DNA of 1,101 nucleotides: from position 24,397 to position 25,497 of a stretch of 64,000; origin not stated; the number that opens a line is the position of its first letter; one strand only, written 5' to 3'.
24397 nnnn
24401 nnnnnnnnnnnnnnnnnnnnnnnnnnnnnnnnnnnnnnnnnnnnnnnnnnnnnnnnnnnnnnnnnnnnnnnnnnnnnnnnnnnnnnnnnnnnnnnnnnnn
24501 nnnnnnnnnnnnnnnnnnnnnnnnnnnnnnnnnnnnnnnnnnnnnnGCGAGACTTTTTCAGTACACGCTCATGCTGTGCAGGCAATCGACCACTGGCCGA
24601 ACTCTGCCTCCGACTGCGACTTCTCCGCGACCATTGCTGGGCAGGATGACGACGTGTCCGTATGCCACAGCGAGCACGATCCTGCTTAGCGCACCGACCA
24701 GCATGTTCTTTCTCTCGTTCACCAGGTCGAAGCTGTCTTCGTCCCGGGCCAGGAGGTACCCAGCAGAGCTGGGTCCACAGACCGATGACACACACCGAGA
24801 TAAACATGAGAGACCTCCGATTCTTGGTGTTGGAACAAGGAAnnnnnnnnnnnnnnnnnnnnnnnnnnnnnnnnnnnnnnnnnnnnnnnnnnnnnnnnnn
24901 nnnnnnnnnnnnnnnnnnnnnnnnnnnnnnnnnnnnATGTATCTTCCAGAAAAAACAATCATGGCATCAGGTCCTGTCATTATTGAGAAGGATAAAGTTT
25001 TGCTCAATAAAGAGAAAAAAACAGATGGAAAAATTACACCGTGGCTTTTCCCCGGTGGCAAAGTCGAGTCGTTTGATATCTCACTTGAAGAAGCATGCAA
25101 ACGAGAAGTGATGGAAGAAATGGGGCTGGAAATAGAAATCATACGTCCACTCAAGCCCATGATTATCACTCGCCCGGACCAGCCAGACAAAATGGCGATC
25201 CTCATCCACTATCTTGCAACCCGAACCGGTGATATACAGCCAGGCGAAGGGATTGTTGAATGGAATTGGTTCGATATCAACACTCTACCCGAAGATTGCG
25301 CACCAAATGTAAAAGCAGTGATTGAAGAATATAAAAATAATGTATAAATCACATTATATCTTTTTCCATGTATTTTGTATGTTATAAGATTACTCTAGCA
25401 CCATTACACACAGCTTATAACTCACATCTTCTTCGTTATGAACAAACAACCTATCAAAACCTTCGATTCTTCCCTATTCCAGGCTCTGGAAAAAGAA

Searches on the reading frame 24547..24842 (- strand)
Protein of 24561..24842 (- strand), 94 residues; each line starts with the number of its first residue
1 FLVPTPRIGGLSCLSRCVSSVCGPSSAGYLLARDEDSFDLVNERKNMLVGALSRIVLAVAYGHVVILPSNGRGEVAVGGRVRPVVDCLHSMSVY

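Call 7: search_protein_families(library=pfam, proteins=[window:24547-24807:-, window:24561-24791:-], max_evalue=1)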
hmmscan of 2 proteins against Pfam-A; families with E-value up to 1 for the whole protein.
seq(87 aa): 0 families

seq(77 aa): 0 families

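Call 22: find_homologous_proteins(query=window:24547-24807:-, max_evalue=10)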
Query seq(87 aa) (87 aa): 1 proteins with E <= 10 among 3 candidates.
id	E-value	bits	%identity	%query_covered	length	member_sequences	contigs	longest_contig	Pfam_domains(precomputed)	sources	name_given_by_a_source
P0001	5.9e-51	188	100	100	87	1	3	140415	-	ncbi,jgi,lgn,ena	-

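Call 24: find_encoding_contigs(protein=P0001, flank=3000, max_places=6)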
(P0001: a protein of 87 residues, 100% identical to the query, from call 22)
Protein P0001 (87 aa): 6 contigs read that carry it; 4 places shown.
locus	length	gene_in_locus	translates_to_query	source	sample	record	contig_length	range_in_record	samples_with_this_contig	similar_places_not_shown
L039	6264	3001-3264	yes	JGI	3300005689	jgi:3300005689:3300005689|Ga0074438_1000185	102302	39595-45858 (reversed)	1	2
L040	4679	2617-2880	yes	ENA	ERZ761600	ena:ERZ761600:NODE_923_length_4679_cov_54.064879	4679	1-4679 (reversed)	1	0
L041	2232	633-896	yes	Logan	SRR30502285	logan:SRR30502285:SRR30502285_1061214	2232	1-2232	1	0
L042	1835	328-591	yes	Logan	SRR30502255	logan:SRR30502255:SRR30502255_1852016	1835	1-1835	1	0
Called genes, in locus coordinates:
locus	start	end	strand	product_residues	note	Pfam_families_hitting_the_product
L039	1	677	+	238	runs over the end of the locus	-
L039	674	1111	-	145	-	PF02367:TsaE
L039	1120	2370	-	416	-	PF00464:SHMT, PF00155:Aminotran_1_2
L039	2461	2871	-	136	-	PF00293:NUDIX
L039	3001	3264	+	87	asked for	-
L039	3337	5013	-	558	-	PF04055:Radical_SAM, PF00583:Acetyltransf_1 (faint), PF16199:Radical_SAM_C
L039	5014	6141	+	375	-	PF01209:Ubie_methyltran, PF13489:Methyltransf_23, PF07021:MetW, PF08241:Methyltransf_11, PF08242:Methyltransf_12, PF13649:Methyltransf_25, PF13847:Methyltransf_31, PF00293:NUDIX, +2 more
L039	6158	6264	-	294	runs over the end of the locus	PF00291:PALP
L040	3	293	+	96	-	?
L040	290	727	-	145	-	PF02367:TsaE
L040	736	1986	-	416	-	PF00464:SHMT, PF00155:Aminotran_1_2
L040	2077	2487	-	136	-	PF00293:NUDIX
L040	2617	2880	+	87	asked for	-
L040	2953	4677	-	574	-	?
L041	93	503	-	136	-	PF00293:NUDIX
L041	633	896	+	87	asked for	-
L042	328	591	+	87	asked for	-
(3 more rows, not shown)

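Call 29: search_protein_families(library=ncbifam, proteins=[window:24547-24807:-], max_evalue=1)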
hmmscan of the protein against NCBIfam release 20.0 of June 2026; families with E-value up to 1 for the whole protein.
seq(87 aa): 0 families

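Call 30: search_protein_families(library=phrogs, proteins=[window:24547-24807:-], max_evalue=1)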
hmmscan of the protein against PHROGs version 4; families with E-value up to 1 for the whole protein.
seq(87 aa): 1 family
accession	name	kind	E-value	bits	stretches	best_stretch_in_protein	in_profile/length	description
phrog_38243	-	unknown function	0.43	12.1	0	28-66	9-49/65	-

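Call 31: search_protein_families(library=padloc, proteins=[window:24547-24807:-], max_evalue=1)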
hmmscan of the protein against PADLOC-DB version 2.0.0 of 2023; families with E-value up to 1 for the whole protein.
seq(87 aa): 0 families

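Call 33: find_homologous_proteins(query=A2, max_evalue=1)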
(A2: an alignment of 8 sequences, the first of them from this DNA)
Query A2 (8 sequences) (87 aa, profile of the alignment): 4 proteins with E <= 1 among 500 candidates.
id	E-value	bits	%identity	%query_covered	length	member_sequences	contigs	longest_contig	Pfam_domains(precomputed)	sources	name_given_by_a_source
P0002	8.9e-27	111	40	17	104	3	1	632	-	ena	-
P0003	1.4e-25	107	-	-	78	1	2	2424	-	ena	-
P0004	7.3e-14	70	-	-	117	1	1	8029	-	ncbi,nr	ncbi:MAG: hypothetical protein KBD29_03635 [Candidatus Magasanikbacteria bacterium]|nr:hypothetical 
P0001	4.9e-11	61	100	100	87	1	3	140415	-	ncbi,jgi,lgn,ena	-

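Call 35: find_encoding_contigs(protein=P0004, flank=4000, max_places=3)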
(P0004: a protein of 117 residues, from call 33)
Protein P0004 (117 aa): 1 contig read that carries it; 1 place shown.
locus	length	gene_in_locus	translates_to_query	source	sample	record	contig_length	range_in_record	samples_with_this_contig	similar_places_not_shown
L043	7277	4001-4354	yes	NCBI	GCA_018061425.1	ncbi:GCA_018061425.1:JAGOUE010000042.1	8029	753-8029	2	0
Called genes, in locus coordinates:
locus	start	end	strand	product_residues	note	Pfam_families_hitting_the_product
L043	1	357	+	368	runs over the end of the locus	PF13091:PLDc_2, PF00614:PLDc (weak)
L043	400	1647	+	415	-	PF05496:RuvB_N, PF00004:AAA, PF07728:AAA_5 (faint), PF16193:AAA_assoc_2, PF12002:MgsA_C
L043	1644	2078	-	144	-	PF02367:TsaE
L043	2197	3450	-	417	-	PF00464:SHMT, PF00155:Aminotran_1_2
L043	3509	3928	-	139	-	PF00293:NUDIX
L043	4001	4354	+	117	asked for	-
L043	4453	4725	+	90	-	-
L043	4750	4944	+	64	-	-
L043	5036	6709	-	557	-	PF04055:Radical_SAM, PF16199:Radical_SAM_C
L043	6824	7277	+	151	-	PF01209:Ubie_methyltran, PF03141:Methyltransf_29 (weak), PF13489:Methyltransf_23, PF07021:MetW (weak), PF13847:Methyltransf_31, PF08241:Methyltransf_11, PF08242:Methyltransf_12, PF13649:Methyltransf_25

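Call 42: find_homologous_proteins(query=window:24561-24842:-, max_evalue=10)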
Query seq(94 aa): 3 candidates shared short words with the query, none scored E <= 10.

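Call 48: predict_structure(protein=window:24547-24807:-)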
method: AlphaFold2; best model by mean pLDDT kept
length: 87 residues; sequences in the alignment: 1
mean_pLDDT: 56.9   pTM: 0.19
mean pLDDT of the five models: 56.9, 55.5, 54.6, 54.3, 50.3
residues with pLDDT >= 90: 0; 70-90: 12; 50-70: 57; < 50: 18
segments of 3 or more residues with pLDDT < 50: none
pLDDT, mean of each block of 10 residues (from residue 1): 80 65 53 52 51 51 50 55 53
secondary structure, 60 per line:
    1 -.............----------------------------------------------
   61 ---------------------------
elements in order: H2-14

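Call 50: search_protein_representatives(protein=window:24547-24807:-)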
Query: 87 residues. Proteins with E-value up to 0.001 (for the whole library): 1; up to 1e-10: 1; up to 1e-30: 1. The best 1 are listed.
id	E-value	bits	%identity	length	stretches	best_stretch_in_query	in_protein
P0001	1.9e-51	188.3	100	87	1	1-87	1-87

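Call 55: list_cluster_members(proteins=[P0001])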
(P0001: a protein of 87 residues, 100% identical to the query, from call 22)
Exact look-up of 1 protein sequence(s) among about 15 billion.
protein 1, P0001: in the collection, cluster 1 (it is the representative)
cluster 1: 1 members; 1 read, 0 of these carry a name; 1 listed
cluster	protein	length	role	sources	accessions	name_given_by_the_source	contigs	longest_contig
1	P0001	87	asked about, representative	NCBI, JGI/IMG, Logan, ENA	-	-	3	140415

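Call 71: search_solved_structures(query=window:24547-24807:-, max_evalue=1)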
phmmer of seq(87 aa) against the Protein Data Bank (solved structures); distinct sequences matched with E-value up to 1: 0.

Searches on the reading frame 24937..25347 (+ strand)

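Call 7: search_protein_families(library=pfam, proteins=[window:24937-25347:+], max_evalue=1)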
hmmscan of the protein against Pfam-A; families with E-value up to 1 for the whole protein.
window:24937-25347:+ (136 aa): 3 families
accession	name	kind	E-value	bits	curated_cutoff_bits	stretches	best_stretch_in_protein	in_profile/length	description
PF00293.34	NUDIX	-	4.6e-17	62.7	21.1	1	15-124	10-126/134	NUDIX domain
PF22327.2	Nudt16-like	-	0.0003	21.2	27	1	28-69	30-68/161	U8 snoRNA-decapping enzyme-like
PF14815.12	NUDIX_4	-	0.0037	17.5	35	1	14-71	4-58/113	NUDIX domain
